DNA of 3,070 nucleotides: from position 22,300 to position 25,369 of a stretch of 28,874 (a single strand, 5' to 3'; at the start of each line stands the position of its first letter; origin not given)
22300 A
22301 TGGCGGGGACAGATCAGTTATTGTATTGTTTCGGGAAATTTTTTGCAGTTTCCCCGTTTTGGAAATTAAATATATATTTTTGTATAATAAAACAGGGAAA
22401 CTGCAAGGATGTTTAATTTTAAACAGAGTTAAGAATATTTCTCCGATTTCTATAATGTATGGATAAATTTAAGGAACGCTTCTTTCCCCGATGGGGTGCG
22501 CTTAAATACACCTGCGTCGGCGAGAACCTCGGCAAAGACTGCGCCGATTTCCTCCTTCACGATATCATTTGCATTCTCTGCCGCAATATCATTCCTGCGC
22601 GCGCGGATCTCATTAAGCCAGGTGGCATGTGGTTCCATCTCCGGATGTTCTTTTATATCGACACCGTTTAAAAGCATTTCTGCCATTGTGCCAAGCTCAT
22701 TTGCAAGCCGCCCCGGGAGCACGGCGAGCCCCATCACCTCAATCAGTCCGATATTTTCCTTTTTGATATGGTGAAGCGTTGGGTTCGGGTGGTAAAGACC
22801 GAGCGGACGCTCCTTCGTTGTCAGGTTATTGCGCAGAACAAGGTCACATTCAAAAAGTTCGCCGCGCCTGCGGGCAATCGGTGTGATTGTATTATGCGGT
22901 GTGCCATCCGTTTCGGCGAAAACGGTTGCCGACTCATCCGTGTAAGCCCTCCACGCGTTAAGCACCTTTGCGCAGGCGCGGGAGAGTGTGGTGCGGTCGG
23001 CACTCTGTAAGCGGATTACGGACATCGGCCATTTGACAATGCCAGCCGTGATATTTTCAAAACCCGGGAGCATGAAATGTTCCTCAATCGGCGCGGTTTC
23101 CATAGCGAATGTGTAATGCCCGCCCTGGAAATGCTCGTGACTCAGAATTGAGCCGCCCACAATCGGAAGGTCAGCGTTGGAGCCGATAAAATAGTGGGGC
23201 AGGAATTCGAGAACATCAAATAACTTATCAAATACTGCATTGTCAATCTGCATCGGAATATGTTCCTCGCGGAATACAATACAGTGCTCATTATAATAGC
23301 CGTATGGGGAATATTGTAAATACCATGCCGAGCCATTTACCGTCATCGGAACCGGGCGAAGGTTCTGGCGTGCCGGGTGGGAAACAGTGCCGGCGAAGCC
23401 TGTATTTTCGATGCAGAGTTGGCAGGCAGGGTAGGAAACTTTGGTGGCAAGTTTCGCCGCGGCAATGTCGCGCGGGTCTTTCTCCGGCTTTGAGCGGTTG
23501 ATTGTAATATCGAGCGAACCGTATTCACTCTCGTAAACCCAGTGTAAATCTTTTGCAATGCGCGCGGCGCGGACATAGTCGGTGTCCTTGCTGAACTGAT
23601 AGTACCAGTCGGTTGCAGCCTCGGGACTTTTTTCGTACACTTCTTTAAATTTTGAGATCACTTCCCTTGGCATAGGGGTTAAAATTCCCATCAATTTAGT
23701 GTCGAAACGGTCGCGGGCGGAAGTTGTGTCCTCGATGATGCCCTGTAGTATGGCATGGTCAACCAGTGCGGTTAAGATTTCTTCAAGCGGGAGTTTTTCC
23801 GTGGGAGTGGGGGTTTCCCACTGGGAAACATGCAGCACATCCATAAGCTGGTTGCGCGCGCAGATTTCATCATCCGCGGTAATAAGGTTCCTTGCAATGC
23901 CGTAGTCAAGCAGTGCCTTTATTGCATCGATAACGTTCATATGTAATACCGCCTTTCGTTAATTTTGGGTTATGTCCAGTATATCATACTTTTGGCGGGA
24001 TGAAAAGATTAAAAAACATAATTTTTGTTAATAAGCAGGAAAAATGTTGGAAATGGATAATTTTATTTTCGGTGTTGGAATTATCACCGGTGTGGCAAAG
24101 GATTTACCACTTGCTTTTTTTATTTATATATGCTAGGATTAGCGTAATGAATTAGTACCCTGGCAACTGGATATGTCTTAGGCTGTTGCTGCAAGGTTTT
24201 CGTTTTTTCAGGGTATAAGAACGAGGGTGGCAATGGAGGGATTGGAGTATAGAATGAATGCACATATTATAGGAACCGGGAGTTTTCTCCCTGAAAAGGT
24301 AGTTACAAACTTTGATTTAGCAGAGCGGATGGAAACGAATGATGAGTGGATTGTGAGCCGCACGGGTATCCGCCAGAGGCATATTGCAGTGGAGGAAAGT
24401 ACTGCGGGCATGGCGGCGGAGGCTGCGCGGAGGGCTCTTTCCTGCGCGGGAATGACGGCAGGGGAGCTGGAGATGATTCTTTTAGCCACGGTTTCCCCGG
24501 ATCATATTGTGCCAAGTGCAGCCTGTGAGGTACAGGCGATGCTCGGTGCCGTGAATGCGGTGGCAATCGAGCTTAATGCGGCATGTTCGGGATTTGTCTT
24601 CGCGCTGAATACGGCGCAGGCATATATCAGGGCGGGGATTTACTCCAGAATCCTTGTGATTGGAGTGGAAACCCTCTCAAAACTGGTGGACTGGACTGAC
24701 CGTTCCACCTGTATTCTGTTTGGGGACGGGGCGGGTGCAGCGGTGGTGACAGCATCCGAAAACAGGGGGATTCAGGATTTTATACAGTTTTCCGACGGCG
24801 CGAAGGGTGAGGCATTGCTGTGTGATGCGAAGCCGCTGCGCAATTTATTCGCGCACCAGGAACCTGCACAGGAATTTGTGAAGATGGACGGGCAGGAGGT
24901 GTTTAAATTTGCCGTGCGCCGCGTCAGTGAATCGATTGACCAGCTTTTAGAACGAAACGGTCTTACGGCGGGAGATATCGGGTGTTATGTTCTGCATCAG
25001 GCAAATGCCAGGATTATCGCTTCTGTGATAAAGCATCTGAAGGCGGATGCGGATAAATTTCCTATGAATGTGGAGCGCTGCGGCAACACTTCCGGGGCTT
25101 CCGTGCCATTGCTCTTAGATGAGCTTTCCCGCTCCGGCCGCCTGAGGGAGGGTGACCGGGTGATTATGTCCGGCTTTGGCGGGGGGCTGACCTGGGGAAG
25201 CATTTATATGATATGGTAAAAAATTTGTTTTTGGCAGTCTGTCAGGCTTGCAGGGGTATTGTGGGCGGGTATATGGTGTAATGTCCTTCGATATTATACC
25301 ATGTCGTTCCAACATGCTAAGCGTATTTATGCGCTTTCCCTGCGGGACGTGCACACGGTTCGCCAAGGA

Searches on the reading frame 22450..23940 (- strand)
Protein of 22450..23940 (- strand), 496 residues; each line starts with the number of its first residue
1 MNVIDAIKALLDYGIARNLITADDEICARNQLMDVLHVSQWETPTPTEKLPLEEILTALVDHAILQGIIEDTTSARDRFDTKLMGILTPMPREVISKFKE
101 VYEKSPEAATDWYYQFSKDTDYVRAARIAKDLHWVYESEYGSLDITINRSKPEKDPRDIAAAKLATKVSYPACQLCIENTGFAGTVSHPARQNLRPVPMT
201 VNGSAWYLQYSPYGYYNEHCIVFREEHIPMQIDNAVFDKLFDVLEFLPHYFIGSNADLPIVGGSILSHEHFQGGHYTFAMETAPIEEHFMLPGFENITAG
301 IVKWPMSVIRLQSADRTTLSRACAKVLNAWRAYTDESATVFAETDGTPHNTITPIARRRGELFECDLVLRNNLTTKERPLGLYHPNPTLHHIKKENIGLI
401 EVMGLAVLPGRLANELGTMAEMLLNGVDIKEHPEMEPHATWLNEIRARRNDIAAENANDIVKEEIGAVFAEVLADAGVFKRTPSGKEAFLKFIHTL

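Call 10: search_protein_families(library=pfam, proteins=[window:22450-23940:-], max_evalue=0.01)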
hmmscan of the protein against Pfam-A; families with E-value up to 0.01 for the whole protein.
window:22450-23940:- (496 aa): 2 families
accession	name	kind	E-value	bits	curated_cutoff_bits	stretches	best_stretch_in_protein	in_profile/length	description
PF01087.27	GalP_UDP_transf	-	1.3e-34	120.7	22.1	1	43-229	25-184/184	Galactose-1-phosphate uridyl transferase, N-terminal domain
PF02744.22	GalP_UDP_tr_C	-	1.7e-20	73.9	29.2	1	247-432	5-160/165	Galactose-1-phosphate uridyl transferase, C-terminal domain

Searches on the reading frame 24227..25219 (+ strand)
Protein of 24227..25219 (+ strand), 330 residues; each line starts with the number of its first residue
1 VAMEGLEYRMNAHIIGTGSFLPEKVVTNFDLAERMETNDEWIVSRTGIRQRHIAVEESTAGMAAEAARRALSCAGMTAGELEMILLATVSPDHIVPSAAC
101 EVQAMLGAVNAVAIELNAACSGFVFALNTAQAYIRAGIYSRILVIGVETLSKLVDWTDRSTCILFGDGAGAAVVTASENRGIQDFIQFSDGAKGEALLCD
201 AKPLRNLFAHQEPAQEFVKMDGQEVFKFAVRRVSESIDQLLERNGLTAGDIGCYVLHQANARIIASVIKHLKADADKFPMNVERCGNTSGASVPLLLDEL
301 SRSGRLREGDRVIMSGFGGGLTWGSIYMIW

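Call 10: search_protein_families(library=pfam, proteins=[window:24227-25219:+], max_evalue=0.01)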
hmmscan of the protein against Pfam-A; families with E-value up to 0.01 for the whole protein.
window:24227-25219:+ (330 aa): 4 families
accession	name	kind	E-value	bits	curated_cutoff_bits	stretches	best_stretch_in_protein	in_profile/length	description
PF08541.16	ACP_syn_III_C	-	8.5e-33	112.8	26.6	1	241-329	1-89/90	3-Oxoacyl-[acyl-carrier-protein (ACP)] synthase III C terminal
PF08545.16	ACP_syn_III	-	1.9e-30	105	24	1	115-191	2-80/80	3-Oxoacyl-[acyl-carrier-protein (ACP)] synthase III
PF00108.29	Thiolase_N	-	4.5e-05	23.4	26.4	1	45-153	8-118/260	Thiolase, N-terminal domain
PF00195.25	Chal_sti_synt_N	-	0.0044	16.9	27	0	45-176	85-223/225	Chalcone and stilbene synthases, N-terminal domain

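Call 12: find_encoding_contigs(protein=window:24227-25219:+, flank=4000, max_places=10)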
Protein window:24227-25219:+ (330 aa): no gene with exactly this product is on record in the collection.

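Call 17: find_encoding_contigs(protein=window:24254-25219:+, flank=4000, max_places=10)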
Protein window:24254-25219:+ (321 aa): 12 contigs read that carry it; 10 places shown.
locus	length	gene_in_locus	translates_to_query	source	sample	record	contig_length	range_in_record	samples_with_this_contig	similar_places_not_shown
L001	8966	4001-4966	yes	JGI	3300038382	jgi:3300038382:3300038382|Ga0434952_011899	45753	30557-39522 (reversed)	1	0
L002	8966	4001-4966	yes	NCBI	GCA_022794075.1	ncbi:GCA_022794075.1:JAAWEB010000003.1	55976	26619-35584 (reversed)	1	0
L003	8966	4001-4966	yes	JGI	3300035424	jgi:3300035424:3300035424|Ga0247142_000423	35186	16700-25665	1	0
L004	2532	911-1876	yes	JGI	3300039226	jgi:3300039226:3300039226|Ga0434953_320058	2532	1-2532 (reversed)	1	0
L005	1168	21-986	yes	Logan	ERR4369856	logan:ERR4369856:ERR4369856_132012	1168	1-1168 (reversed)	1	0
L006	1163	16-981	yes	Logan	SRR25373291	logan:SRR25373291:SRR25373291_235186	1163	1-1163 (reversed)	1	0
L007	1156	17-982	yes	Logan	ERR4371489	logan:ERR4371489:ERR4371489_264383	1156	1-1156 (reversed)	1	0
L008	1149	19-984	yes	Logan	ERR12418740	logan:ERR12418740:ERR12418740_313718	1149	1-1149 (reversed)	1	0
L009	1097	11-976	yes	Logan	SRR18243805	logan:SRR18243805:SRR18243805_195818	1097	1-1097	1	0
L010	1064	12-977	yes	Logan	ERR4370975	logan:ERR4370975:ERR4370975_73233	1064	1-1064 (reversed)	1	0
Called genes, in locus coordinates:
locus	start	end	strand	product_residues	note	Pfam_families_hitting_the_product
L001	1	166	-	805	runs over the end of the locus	PF02120:Flg_hook (weak)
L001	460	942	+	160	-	PF00583:Acetyltransf_1, PF13673:Acetyltransf_10, PF13508:Acetyltransf_7, PF08445:FR47 (weak)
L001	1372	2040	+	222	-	-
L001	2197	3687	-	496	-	PF01087:GalP_UDP_transf, PF02744:GalP_UDP_tr_C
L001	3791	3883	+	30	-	-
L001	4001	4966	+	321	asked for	PF08545:ACP_syn_III, PF08541:ACP_syn_III_C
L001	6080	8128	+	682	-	PF14501:HATPase_c_5, PF11738:DUF3298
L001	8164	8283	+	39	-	-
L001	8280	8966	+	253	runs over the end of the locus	-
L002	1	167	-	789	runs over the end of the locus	PF02120:Flg_hook (weak)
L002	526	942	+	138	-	PF00583:Acetyltransf_1, PF13673:Acetyltransf_10, PF13508:Acetyltransf_7, PF08445:FR47 (weak)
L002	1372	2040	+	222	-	-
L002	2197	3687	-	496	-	PF01087:GalP_UDP_transf, PF02744:GalP_UDP_tr_C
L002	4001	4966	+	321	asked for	PF08545:ACP_syn_III, PF08541:ACP_syn_III_C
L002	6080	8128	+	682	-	PF14501:HATPase_c_5, PF11738:DUF3298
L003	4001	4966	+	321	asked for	PF08545:ACP_syn_III, PF08541:ACP_syn_III_C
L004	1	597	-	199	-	?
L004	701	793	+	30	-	-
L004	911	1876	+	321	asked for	PF08545:ACP_syn_III, PF08541:ACP_syn_III_C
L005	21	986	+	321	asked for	PF08545:ACP_syn_III, PF08541:ACP_syn_III_C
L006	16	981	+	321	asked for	PF08545:ACP_syn_III, PF08541:ACP_syn_III_C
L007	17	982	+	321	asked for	PF08545:ACP_syn_III, PF08541:ACP_syn_III_C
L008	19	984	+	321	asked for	PF08545:ACP_syn_III, PF08541:ACP_syn_III_C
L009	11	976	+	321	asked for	PF08545:ACP_syn_III, PF08541:ACP_syn_III_C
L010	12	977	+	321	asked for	PF08545:ACP_syn_III, PF08541:ACP_syn_III_C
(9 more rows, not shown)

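Call 20: find_homologous_proteins(query=window:24254-25219:+, max_evalue=1e-60)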
Query window:24254-25219:+ (321 aa): 7922 proteins with E <= 1e-60 among 8000 candidates; the best 120 are listed.
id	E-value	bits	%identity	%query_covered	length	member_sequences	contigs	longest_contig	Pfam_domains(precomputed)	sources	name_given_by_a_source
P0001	7.6e-208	707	100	100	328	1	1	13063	PF08545.17,PF08541.17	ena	-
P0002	8.9e-208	707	100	100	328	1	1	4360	PF08545.17,PF08541.17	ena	-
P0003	8.9e-208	707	100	100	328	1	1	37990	PF08545.17,PF08541.17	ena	-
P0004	1.8e-207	706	100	100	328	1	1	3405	PF08545.17,PF08541.17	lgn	-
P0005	3.3e-207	705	100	100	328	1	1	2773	PF08545.17,PF08541.17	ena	-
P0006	3.4e-207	705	100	100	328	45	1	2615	PF08545.17,PF08541.17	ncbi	-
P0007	4.0e-207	705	100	100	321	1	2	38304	PF08545.17,PF08541.17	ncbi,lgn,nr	ncbi:MAG: ketoacyl-ACP synthase III [Lachnospiraceae bacterium]|nr:ketoacyl-ACP synthase III [Lachno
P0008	4.4e-207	705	100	100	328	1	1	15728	PF08545.17,PF08541.17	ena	-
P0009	4.4e-207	705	100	100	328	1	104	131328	PF08545.17,PF08541.17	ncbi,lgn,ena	-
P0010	7.2e-207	704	100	100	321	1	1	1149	PF08545.17,PF00108.30,PF08541.17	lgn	-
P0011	7.8e-207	704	100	100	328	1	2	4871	PF08545.17,PF00108.30,PF08541.17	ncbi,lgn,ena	-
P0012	7.9e-207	704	99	100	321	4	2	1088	PF08545.17,PF08541.17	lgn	-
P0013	8.2e-207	704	99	100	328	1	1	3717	PF08545.17,PF08541.17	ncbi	-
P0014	1.1e-206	703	99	100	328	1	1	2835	PF08545.17,PF08541.17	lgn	-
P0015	2.0e-206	702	99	100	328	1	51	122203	PF08545.17,PF00108.30,PF08541.17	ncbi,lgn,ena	-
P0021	1.6e-191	654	91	100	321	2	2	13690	PF08545.17,PF00108.30,PF08541.17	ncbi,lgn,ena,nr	ncbi:MAG: ketoacyl-ACP synthase III [Lachnospiraceae bacterium]|nr:ketoacyl-ACP synthase III [Lachno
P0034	4.5e-175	599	85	100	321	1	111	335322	PF08545.17,PF00108.30,PF08541.17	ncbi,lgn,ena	-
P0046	2.1e-154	532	74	100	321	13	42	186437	PF08545.17,PF00108.30,PF08541.17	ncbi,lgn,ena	-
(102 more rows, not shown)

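Call 22: find_encoding_contigs(protein=P0021, flank=3500, max_places=2)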
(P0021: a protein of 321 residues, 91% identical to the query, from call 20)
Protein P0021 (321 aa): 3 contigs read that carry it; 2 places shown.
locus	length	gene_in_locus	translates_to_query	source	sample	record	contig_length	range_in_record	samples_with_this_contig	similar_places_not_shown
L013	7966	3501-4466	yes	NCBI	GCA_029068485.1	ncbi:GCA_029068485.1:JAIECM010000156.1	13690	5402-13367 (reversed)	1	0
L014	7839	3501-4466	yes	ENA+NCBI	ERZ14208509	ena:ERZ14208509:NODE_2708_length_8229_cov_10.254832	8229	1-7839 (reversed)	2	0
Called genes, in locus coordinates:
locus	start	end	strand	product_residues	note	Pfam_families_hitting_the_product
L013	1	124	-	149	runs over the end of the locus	?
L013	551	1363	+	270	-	PF08220:HTH_DeoR, PF08279:HTH_11 (faint), PF00455:DeoRC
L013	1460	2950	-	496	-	PF01087:GalP_UDP_transf, PF02744:GalP_UDP_tr_C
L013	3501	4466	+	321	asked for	PF00108:Thiolase_N (weak), PF08545:ACP_syn_III, PF08541:ACP_syn_III_C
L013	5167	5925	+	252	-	-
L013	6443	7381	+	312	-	PF22570:LiaF-TM, PF09922:LiaF-like_C (weak)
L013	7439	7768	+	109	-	PF19642:DUF6145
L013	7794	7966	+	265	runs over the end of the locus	PF03309:Pan_kinase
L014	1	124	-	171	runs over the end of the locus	?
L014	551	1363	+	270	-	PF08220:HTH_DeoR, PF08279:HTH_11 (faint), PF00455:DeoRC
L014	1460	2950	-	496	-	PF01087:GalP_UDP_transf, PF02744:GalP_UDP_tr_C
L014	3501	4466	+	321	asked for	PF00108:Thiolase_N (weak), PF08545:ACP_syn_III, PF08541:ACP_syn_III_C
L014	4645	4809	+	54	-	-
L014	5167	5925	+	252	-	-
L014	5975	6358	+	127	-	-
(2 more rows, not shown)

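Call 23: find_encoding_contigs(protein=P0034, flank=3500, max_places=2)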
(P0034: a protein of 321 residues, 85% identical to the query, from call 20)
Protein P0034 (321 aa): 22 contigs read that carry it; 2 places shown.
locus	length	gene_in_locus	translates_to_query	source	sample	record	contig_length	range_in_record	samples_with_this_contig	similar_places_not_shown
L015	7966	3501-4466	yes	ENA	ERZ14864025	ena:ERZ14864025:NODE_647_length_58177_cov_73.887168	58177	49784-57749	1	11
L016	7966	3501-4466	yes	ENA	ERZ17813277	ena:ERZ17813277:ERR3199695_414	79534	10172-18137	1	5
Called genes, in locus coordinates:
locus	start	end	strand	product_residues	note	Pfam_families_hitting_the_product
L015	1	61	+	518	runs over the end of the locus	PF14691:Fer4_20, PF00070:Pyr_redox, PF01266:DAO (weak), PF01946:Thi4 (weak), PF07992:Pyr_redox_2, PF01593:Amino_oxidase, PF13450:NAD_binding_8, PF07992:Pyr_redox_2, +3 more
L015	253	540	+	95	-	-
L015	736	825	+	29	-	-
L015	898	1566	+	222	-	-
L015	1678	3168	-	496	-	PF01087:GalP_UDP_transf, PF02744:GalP_UDP_tr_C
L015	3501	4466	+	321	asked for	PF00108:Thiolase_N (weak), PF08545:ACP_syn_III, PF08541:ACP_syn_III_C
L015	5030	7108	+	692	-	PF14501:HATPase_c_5, PF11738:DUF3298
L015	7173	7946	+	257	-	-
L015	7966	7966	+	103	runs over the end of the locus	-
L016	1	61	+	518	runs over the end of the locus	PF14691:Fer4_20, PF00070:Pyr_redox, PF01266:DAO (weak), PF01946:Thi4 (weak), PF07992:Pyr_redox_2, PF01593:Amino_oxidase, PF13450:NAD_binding_8, PF07992:Pyr_redox_2, +3 more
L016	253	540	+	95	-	-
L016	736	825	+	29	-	-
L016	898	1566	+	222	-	-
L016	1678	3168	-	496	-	PF01087:GalP_UDP_transf, PF02744:GalP_UDP_tr_C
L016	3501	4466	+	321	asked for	PF00108:Thiolase_N (weak), PF08545:ACP_syn_III, PF08541:ACP_syn_III_C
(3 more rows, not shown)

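Call 24: find_encoding_contigs(protein=P0046, flank=3500, max_places=2)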
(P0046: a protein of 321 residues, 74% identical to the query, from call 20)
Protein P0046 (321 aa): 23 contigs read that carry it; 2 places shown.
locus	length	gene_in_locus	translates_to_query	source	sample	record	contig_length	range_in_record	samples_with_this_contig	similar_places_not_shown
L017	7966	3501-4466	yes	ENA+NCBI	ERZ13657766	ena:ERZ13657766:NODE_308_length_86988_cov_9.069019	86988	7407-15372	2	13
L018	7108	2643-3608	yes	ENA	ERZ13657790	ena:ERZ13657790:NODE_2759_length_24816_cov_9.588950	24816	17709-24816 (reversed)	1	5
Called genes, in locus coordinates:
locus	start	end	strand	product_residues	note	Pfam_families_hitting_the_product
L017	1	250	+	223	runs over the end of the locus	PF02579:Nitro_FeMo-Co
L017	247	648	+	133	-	PF01814:Hemerythrin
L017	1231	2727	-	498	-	PF01087:GalP_UDP_transf, PF02744:GalP_UDP_tr_C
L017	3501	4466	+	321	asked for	PF00108:Thiolase_N, PF08545:ACP_syn_III, PF08541:ACP_syn_III_C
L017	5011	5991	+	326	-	PF02156:Glyco_hydro_26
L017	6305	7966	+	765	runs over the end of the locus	PF16927:HisKA_7TM, PF00990:GGDEF, PF00563:EAL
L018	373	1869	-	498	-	PF01087:GalP_UDP_transf, PF02744:GalP_UDP_tr_C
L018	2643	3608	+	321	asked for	PF00108:Thiolase_N, PF08545:ACP_syn_III, PF08541:ACP_syn_III_C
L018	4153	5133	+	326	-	PF02156:Glyco_hydro_26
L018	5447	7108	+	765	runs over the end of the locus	PF16927:HisKA_7TM, PF00990:GGDEF, PF00563:EAL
